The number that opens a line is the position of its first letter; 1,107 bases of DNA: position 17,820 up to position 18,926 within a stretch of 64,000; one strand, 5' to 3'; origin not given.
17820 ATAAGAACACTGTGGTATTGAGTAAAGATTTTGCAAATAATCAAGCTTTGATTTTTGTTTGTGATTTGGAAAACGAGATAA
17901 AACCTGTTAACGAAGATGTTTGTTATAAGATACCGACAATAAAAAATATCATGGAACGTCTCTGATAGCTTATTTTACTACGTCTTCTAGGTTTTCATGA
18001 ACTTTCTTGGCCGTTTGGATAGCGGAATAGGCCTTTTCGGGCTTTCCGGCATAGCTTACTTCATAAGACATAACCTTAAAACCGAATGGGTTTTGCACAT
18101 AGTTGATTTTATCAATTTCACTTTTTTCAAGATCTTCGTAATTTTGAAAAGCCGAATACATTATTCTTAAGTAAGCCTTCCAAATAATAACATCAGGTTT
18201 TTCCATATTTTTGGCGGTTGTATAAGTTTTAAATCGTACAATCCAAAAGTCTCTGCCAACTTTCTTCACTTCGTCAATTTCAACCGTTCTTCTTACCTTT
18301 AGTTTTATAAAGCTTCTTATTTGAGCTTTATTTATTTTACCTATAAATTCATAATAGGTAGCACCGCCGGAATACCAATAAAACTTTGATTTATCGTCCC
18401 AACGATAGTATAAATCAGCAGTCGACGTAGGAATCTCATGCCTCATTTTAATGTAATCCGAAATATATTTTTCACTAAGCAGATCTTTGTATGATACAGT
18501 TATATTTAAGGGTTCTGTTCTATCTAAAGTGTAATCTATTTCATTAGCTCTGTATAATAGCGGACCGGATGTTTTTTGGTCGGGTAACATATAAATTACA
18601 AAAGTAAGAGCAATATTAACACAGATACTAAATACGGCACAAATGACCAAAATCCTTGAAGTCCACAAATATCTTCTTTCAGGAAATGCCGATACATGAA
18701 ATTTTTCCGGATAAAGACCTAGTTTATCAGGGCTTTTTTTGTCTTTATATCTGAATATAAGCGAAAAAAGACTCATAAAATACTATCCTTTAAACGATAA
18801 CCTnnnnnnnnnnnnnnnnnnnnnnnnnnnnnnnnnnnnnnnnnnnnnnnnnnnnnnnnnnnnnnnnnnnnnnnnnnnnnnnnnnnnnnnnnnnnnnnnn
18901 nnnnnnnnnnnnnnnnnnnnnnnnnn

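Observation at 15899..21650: Orphan tandem VirB8-like pair, divergent TolC-like/Ig-domain lipoprotein and DUF2207-like protein: candidate undescribed envelope module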

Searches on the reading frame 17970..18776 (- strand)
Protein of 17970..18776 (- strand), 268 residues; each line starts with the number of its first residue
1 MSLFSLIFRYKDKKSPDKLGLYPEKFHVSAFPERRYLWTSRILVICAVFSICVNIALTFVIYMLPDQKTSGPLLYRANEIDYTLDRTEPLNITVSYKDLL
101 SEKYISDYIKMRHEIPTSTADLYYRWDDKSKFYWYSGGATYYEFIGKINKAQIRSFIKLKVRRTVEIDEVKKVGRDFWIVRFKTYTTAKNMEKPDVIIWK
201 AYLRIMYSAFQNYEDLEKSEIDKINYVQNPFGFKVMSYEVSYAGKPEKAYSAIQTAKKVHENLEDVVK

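Call 3: search_protein_families(library=pfam, proteins=[window:17970-18776:-], max_evalue=1)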
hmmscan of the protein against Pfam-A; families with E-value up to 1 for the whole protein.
window:17970-18776:- (268 aa): 2 families
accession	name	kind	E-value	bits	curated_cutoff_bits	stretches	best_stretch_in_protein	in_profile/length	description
PF04335.19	VirB8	-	3.5e-16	60.1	23.2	1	40-241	17-211/213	VirB8 protein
PF17881.8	TseB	-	0.82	10.2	26.5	1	130-147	16-33/45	Cell wall elongation regulator TseB-like domain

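Call 4: search_protein_families(library=ncbifam, proteins=[window:17970-18776:-], max_evalue=1)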
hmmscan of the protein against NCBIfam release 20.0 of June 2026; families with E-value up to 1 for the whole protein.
window:17970-18776:- (268 aa): 1 family
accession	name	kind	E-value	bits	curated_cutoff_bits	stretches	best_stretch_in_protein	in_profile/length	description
NF010439.0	PRK13865.1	equivalog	0.00011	21.8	188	1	39-241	36-225/237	type IV secretion system protein VirB8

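Call 8: find_homologous_proteins(query=window:17970-18776:-)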
Query window:17970-18776:- (268 aa): 151 proteins with E <= 0.001 among 361 candidates; the best 120 are listed.
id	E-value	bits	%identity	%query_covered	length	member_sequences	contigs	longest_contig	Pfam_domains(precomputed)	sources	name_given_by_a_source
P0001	6.8e-176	601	100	100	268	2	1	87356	PF04335.20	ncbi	-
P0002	4.6e-153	526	87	100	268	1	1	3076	PF04335.20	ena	-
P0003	9.0e-124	430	70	100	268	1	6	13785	PF04335.20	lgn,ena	-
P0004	1.5e-119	416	68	100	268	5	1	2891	PF04335.20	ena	-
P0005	3.4e-118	412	67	100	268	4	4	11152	PF04335.20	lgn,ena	-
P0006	7.4e-118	411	69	100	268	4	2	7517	PF04335.20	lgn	-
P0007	7.4e-117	408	66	100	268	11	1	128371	PF04335.20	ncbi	-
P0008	1.7e-115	403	68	100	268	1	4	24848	PF04335.20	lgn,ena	-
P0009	1.7e-115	403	66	100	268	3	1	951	PF04335.20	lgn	-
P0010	1.8e-113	396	66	100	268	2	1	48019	PF04335.20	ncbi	-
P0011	1.5e-107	377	62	99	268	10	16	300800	PF04335.20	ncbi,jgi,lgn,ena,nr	ncbi:MAG: hypothetical protein E7004_02810 [Alphaproteobacteria bacterium]|nr:hypothetical protein [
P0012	3.7e-106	373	58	100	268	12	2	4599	PF04335.20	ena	-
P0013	9.2e-106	371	61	100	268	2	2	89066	PF04335.20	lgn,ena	-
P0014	3.7e-105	369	61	100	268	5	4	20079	PF04335.20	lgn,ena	-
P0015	2.1e-104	367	58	100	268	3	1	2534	PF04335.20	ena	-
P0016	7.5e-104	365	60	100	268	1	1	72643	PF04335.20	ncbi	-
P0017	1.2e-103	364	57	100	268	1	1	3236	PF04335.20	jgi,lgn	-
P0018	6.7e-103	362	57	100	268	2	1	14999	PF04335.20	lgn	-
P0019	7.5e-103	362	58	100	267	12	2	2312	PF04335.20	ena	-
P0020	1.7e-102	361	58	100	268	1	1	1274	PF04335.20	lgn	-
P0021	4.8e-102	359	56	99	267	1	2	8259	PF04335.20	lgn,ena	-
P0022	6.3e-102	359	59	100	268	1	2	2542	PF04335.20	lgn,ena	-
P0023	6.8e-102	359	58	99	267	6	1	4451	PF04335.20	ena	-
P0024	1.8e-101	357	59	100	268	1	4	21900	PF04335.20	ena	-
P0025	2.1e-101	357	58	99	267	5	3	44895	PF04335.20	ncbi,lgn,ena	-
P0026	2.3e-101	357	57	98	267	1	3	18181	PF04335.20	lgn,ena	-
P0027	2.5e-101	357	60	100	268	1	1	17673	PF04335.20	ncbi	-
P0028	4.0e-101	356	56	100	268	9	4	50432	PF04335.20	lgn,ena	-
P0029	5.8e-101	355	58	99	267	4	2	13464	PF04335.20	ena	-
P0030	1.1e-100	355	58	99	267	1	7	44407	PF04335.20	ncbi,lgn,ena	-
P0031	2.3e-100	354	57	100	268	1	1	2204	PF04335.20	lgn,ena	-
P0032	2.8e-100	353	57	100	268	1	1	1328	PF04335.20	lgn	-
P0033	3.1e-99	350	56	100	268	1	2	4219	PF04335.20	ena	-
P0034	3.9e-99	349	59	100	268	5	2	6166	PF04335.20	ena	-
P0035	1.4e-98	348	57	100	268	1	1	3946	PF04335.20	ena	-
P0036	1.5e-98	348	56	99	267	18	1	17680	PF04335.20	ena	-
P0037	3.3e-98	346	56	99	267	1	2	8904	PF04335.20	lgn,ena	-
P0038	1.5e-97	344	55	99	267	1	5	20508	PF04335.20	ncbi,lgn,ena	-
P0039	2.1e-97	344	55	100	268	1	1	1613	PF04335.20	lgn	-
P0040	9.9e-97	342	55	100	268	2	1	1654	PF04335.20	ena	-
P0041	1.6e-96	341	55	100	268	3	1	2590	PF04335.20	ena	-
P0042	2.3e-96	340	55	98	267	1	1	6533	PF04335.20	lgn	-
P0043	4.2e-96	340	58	100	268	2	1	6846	PF04335.20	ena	-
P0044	6.7e-96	339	57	100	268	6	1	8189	PF04335.20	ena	-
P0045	5.3e-95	336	56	98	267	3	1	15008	PF04335.20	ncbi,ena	-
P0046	3.2e-94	333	54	100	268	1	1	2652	PF04335.20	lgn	-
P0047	4.9e-94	333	54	99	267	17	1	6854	PF04335.20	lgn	-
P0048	1.2e-93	332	56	100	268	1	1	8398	PF04335.20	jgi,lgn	jgi:type IV secretory pathway component VirB8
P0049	1.4e-93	331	52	100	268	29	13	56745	PF04335.20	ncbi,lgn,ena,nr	ncbi:MAG: VirB8/TrbF family protein [bacterium]|nr:VirB8/TrbF family protein [bacterium] MDY2830864.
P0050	1.4e-90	321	53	100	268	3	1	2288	PF04335.20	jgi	jgi:type IV secretory pathway component VirB8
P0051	1.8e-89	318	53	98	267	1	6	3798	PF04335.20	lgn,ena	-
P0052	2.2e-74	268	79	56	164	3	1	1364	PF04335.20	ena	-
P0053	4.6e-67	244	69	59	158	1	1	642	PF04335.20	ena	-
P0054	2.2e-66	242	44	97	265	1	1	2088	PF04335.20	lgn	-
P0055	4.0e-65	238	47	96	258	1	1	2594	PF04335.20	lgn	-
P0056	4.4e-65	238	64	62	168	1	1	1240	PF04335.20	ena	-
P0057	1.2e-63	233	45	94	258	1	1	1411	PF04335.20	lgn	-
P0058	7.9e-63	230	43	96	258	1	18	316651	PF04335.20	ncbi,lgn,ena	-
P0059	3.3e-62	228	44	98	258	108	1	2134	PF04335.20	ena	-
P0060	6.9e-62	227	42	97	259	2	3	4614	PF04335.20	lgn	-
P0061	7.3e-62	227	44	96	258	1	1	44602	PF04335.20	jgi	-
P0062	8.8e-62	227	43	97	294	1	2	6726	PF04335.20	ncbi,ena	-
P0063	1.1e-61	227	43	99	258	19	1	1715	PF04335.20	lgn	-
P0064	4.0e-61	225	42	96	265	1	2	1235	PF04335.20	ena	-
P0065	5.7e-61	224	43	97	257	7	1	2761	PF04335.20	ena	-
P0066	1.0e-60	224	44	95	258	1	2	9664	PF04335.20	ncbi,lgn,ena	-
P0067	6.0e-60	221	44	91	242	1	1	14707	PF04335.20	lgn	-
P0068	3.8e-59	218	41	96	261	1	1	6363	PF04335.20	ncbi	-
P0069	7.4e-59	217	42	97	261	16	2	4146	PF04335.20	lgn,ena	-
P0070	7.8e-59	217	43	97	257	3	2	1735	PF04335.20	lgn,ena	-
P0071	2.1e-58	216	61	59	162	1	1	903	PF04335.20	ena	-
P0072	3.7e-58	215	42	99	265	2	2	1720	PF04335.20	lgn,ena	-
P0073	4.0e-58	215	42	91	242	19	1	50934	PF04335.20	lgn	-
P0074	5.9e-58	215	42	95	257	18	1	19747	PF04335.20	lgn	-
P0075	1.5e-57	213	44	90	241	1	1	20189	PF04335.20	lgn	-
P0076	1.8e-57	213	42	97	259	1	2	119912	PF04335.20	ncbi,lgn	-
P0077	5.3e-57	211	58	62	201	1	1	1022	PF04335.20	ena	-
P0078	1.2e-56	210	41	97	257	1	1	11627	PF04335.20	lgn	-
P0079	4.2e-56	208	41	97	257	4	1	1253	PF04335.20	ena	-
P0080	1.3e-55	207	44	91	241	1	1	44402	PF04335.20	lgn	-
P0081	1.7e-55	206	43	95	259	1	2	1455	PF04335.20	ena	-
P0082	1.8e-55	206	40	98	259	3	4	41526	PF04335.20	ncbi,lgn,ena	-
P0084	2.3e-55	206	40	98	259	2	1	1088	PF04335.20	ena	-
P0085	1.0e-54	204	41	91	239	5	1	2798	PF04335.20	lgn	-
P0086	3.9e-54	202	41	97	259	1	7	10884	PF04335.20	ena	-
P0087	1.9e-53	200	39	99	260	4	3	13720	PF04335.20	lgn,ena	-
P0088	6.0e-53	198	41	96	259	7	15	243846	PF04335.20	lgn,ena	-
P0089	9.4e-53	197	39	97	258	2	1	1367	PF04335.20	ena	-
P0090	1.2e-52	197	39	97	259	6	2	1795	PF04335.20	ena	-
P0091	1.5e-52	197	41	91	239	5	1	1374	PF04335.20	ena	-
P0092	4.2e-52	195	41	97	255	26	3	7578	PF04335.20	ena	-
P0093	1.6e-51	193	38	97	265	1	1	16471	PF04335.20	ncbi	-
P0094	3.7e-51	192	38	97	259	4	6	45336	PF04335.20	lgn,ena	-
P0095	1.6e-50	190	39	98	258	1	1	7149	PF04335.20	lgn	-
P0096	1.8e-50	190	38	96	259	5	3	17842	PF04335.20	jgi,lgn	jgi:type IV secretory pathway component VirB8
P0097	3.6e-50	189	38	97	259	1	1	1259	PF04335.20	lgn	-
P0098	4.0e-50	189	40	97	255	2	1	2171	PF04335.20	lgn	-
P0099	5.9e-50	188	42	87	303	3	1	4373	PF04335.20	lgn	-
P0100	7.5e-50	188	38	96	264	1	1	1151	PF04335.20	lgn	-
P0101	1.0e-49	187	37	96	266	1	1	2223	PF04335.20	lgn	-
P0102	1.9e-49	187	37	99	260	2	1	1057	PF04335.20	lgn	-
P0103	2.6e-49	186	38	96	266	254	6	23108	PF04335.20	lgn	-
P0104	5.1e-49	185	41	97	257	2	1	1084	PF04335.20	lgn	-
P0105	8.3e-49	185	35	99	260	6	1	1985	PF04335.20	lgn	-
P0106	2.0e-48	183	38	95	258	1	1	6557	PF04335.20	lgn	-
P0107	3.4e-48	183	38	96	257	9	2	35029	PF04335.20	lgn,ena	-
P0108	6.6e-48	182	36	96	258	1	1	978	PF04335.20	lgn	-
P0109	8.1e-48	181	38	97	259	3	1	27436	PF04335.20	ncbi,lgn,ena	-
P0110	9.2e-48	181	38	96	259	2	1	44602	PF04335.20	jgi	-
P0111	1.2e-47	181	38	96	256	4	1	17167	PF04335.20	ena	-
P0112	1.2e-47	181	37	97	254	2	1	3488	PF04335.20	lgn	-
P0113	1.4e-47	181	36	98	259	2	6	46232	PF04335.20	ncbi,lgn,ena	-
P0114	7.0e-47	178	40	93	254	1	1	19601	PF04335.20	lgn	-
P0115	1.1e-46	178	41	91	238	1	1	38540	PF04335.20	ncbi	-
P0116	1.5e-46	177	39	96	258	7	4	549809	PF04335.20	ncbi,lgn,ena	-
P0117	1.6e-46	177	37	97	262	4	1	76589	PF04335.20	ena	-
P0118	2.3e-46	177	38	98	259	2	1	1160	PF04335.20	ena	-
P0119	2.3e-46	177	38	96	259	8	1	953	PF04335.20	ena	-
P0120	3.2e-46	176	42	77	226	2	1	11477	PF04335.20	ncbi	-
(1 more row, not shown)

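Call 9: find_encoding_contigs(protein=P0011, flank=10000, max_places=3)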
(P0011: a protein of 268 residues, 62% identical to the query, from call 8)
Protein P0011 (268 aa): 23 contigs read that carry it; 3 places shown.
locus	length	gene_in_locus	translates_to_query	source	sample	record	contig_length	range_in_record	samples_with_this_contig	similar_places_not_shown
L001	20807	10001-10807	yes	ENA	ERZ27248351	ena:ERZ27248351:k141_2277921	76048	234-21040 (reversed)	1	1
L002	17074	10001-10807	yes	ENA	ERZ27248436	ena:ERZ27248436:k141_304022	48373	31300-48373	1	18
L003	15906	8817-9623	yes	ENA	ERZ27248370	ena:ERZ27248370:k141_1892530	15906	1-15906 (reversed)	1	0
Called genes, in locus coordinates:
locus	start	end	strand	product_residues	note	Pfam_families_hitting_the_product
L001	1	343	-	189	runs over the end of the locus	PF00081:Sod_Fe_N, PF02777:Sod_Fe_C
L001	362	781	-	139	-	PF02050:FliJ (weak)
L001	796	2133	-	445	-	PF00006:ATP-synt_ab, PF18269:T3SS_ATPase_C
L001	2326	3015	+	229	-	PF00072:Response_reg, PF00486:Trans_reg_C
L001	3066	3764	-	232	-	PF13353:Fer4_12, PF04055:Radical_SAM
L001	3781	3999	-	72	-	PF13597:NRDD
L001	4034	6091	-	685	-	PF03477:ATP-cone, PF13597:NRDD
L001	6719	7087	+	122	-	-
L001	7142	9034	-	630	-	-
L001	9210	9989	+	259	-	PF04335:VirB8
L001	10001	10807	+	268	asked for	PF04335:VirB8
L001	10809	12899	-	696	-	PF09972:DUF2207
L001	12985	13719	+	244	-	PF00483:NTP_transferase, PF01128:IspD, PF12804:NTP_transf_3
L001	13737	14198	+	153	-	-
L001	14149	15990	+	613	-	PF08439:Peptidase_M3_N, PF01432:Peptidase_M3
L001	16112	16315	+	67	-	PF00313:CSD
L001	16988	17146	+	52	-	-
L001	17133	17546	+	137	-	PF11149:DUF2924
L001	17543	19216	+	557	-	PF00239:Resolvase, PF07508:Recombinase, PF13408:Zn_ribbon_recom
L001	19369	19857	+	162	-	-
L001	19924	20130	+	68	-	-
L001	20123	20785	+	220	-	PF19808:DUF6291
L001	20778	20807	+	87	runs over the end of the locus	?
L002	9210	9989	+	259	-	PF04335:VirB8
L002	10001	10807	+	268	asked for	PF04335:VirB8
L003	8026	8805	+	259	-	PF04335:VirB8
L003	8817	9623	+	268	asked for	PF04335:VirB8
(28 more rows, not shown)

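Call 10: find_encoding_contigs(protein=P0116, flank=10000, max_places=2)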
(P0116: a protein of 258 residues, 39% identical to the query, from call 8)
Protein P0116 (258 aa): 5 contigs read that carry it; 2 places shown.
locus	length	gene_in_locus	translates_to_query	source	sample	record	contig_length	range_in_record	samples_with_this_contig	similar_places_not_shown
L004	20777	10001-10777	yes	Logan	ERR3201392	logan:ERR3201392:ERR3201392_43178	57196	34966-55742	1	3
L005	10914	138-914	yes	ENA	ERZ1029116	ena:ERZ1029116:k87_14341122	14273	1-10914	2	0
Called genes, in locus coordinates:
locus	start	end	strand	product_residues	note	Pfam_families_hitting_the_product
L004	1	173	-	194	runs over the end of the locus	-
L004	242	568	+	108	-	-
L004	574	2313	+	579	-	PF03485:Arg_tRNA_synt_N, PF00750:tRNA-synt_1d, PF05746:DALR_1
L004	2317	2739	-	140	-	-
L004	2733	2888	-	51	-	-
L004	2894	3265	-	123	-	-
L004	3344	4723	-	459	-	PF03315:SDH_beta, PF03313:SDH_alpha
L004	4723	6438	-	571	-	-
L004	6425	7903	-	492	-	PF01875:Memo, PF01871:AMMECR1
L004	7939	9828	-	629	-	PF05345:He_PIG (weak)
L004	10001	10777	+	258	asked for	PF04335:VirB8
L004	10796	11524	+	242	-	PF04335:VirB8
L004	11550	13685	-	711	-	PF09972:DUF2207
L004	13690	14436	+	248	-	PF00483:NTP_transferase, PF01128:IspD, PF02348:CTP_transf_3 (weak), PF12804:NTP_transf_3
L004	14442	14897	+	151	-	-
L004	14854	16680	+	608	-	PF08439:Peptidase_M3_N, PF01432:Peptidase_M3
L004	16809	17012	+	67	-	PF00313:CSD, PF08206:OB_RNB (weak)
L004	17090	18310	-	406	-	PF03349:Toluene_X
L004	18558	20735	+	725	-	PF01553:Acyltransferase, PF00501:AMP-binding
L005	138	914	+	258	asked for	PF04335:VirB8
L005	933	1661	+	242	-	PF04335:VirB8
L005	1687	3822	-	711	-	PF09972:DUF2207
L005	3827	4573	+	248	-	PF00483:NTP_transferase, PF01128:IspD, PF02348:CTP_transf_3 (weak), PF12804:NTP_transf_3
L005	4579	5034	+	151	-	-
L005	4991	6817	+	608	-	PF08439:Peptidase_M3_N, PF01432:Peptidase_M3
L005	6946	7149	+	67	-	PF00313:CSD, PF08206:OB_RNB (weak)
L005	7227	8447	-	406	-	PF03349:Toluene_X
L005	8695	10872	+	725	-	PF01553:Acyltransferase, PF00501:AMP-binding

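Call 12: search_solved_structures(query=window:17970-18776:-, max_evalue=10, show_alignments=1)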
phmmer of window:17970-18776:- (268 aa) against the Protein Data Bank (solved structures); distinct sequences matched with E-value up to 10: 1.
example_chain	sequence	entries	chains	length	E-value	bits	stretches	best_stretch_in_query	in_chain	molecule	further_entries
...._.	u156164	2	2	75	1.4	11.6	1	35-85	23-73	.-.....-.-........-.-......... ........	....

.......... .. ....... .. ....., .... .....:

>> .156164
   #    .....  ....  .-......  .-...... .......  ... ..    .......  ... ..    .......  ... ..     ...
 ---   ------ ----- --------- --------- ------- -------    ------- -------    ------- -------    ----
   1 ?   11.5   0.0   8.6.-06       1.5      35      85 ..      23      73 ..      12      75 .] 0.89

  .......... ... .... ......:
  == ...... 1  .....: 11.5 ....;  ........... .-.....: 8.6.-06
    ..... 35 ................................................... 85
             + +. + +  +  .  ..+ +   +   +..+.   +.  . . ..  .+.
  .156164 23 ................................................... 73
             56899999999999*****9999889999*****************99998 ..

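Call 16: find_related_loci(query=A1, collection=genome_contigs, flank=10000)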
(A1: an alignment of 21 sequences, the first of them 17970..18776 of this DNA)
Query A1 (268 aa) in genome_contigs; peptide patterns used: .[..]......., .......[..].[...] (x = any residue, [..] = any of these).
273 stretches matched a pattern; 259 encode a relative of the query (tblastn E <= 1e-3); the best 80 are kept; 80 distinct loci.
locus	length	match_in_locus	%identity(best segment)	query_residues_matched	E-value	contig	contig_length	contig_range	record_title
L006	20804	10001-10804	66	1-268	7e-118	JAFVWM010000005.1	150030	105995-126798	MAG: Alphaproteobacteria bacterium isolate RGIG5458 Sheep_Colon-5__c79688, whole genome shotgun sequence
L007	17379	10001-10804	66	1-268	4e-115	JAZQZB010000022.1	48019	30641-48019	MAG: Alphaproteobacteria bacterium isolate T1900045158_TC20190152.MAGScoT_cleanbin_000010 SGB_5000_k141_425422, whole ge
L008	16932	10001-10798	62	1-266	3e-113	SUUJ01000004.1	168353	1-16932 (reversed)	MAG: Alphaproteobacteria bacterium isolate SIG43 NODE_380_length_168353_cov_2.910775, whole genome shotgun sequence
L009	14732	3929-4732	58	1-268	1e-111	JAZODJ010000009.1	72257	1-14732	MAG: Alphaproteobacteria bacterium isolate T1900044752_TS20190418.MAGScoT_cleanbin_000002 SGB_2243_k141_3973875, whole g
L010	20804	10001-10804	57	1-268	2e-111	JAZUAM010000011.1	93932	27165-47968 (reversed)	MAG: Alphaproteobacteria bacterium isolate T1900045320_YK20190009.MAGScoT_cleanbin_000005 SGB_6346_k141_751538, whole ge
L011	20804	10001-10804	61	1-268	5e-110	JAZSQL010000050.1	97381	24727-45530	MAG: Alphaproteobacteria bacterium isolate T1900044543_TS20190009.MAGScoT_cleanbin_000006 SGB_90_k141_1749491, whole gen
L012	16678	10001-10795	58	4-268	1e-106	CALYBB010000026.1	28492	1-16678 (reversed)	MAG: uncultured Alphaproteobacteria bacterium isolate E04__bin174 genome assembly, contig: E04__k127_9951841, whole geno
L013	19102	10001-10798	58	3-268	6e-107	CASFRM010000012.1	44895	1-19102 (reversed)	uncultured proteobacterium isolate A86_L4_360360_idba_bin.2 genome assembly, contig: A86_L4_360360_idba_bin.2.fa_scaffol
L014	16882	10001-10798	58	3-268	5e-106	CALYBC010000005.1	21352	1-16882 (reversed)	MAG: uncultured Alphaproteobacteria bacterium isolate E17__bin256 genome assembly, contig: E17__k127_1673454, whole geno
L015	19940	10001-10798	58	3-268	8e-106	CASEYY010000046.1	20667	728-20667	uncultured proteobacterium isolate SI.O72.metabat-bins.143 genome assembly, contig: SI.O72.metabat-bins.143.fa_k141_4699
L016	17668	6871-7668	58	3-268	3e-105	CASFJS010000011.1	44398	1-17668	uncultured proteobacterium isolate B35_L4_330330_idba_bin.27 genome assembly, contig: B35_L4_330330_idba_bin.27.fa_scaff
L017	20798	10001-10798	57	3-268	2e-104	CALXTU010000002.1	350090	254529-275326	MAG: uncultured Alphaproteobacteria bacterium isolate BRZ_PK__bin103 genome assembly, contig: BRZ_PK__NODE_13_length_350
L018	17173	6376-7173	55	3-268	8e-103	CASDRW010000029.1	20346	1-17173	uncultured proteobacterium isolate SI.B40.metabat-bins.148 genome assembly, contig: SI.B40.metabat-bins.148.fa_k141_8236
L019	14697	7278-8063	56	7-268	1e-100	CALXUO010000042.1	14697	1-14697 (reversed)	MAG: uncultured Alphaproteobacteria bacterium isolate E20__bin257 genome assembly, contig: E20__k127_8809575, whole geno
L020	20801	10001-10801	52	1-267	3e-100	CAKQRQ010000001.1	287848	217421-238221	MAG: uncultured Alphaproteobacteria bacterium isolate REFINED_METABAT215_TOP10_CONTIGS_1500_ASSEMBLY_K77_MERGED__Hadza_M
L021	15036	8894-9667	46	3-261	7e-77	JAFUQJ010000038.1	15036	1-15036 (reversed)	MAG: Alphaproteobacteria bacterium isolate RGIG4730 Roe_deer_Rectum.Co__c555957, whole genome shotgun sequence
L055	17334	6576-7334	41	1-261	4e-60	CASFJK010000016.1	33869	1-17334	uncultured proteobacterium isolate B12_L1_324324_idba_bin.34 genome assembly, contig: B12_L1_324324_idba_bin.34.fa_scaff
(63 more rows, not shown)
